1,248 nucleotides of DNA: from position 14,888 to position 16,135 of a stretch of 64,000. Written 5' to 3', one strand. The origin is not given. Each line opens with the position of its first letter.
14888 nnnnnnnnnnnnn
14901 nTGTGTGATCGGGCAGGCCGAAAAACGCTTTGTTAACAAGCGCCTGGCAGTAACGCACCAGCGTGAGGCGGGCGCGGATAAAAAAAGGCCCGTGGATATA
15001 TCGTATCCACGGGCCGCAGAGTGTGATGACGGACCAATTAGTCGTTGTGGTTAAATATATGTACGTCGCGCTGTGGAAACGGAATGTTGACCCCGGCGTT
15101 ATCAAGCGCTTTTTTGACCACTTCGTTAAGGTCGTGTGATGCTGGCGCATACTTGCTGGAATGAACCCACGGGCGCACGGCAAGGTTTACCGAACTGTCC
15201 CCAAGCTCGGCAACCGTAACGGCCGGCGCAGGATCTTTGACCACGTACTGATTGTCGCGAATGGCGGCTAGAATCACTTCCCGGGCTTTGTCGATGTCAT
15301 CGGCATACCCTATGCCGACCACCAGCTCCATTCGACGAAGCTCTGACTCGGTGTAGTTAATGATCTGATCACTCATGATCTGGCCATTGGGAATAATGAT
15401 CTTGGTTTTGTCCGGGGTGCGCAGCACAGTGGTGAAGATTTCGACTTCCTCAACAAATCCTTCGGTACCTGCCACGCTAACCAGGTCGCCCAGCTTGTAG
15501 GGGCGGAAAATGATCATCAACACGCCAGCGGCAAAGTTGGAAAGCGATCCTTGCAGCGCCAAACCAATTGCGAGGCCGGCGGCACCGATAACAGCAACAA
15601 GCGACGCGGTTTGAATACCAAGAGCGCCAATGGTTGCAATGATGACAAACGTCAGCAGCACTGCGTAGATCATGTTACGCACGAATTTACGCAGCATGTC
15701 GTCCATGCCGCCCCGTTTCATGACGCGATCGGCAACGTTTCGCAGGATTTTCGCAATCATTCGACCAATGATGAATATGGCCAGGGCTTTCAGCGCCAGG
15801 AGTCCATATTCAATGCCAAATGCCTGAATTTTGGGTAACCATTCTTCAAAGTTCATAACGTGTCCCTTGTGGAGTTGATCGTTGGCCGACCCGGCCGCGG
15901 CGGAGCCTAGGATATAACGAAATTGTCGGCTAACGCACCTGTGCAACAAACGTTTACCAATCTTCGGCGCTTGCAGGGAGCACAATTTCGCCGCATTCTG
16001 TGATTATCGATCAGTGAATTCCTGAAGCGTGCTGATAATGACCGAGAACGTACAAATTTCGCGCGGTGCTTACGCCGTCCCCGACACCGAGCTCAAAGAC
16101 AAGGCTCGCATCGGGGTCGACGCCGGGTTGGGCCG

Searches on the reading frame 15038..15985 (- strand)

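Call 68: search_protein_families(library=pfam, proteins=[window:15038-15985:-], max_evalue=0.00001)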
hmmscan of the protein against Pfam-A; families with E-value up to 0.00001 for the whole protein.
window:15038-15985:- (315 aa): 4 families
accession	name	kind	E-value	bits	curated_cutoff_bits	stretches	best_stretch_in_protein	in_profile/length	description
PF00924.24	MS_channel_2nd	-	4.6e-22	78.4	20.2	1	147-212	2-67/68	Mechanosensitive ion channel, beta-domain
PF21082.3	MS_channel_3rd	-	9.3e-16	58.5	21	1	220-301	2-88/88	Mechanosensitive ion channel MscS, C-terminal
PF05552.17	MS_channel_1st_1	-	7.3e-07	29.4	22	1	60-96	13-49/50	Mechanosensitive ion channel, conserved TM helix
PF21088.3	MS_channel_1st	-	6.5e-06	26.5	23.1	0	105-145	2-42/42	Mechanosensitive ion channel, transmembrane helices 2/3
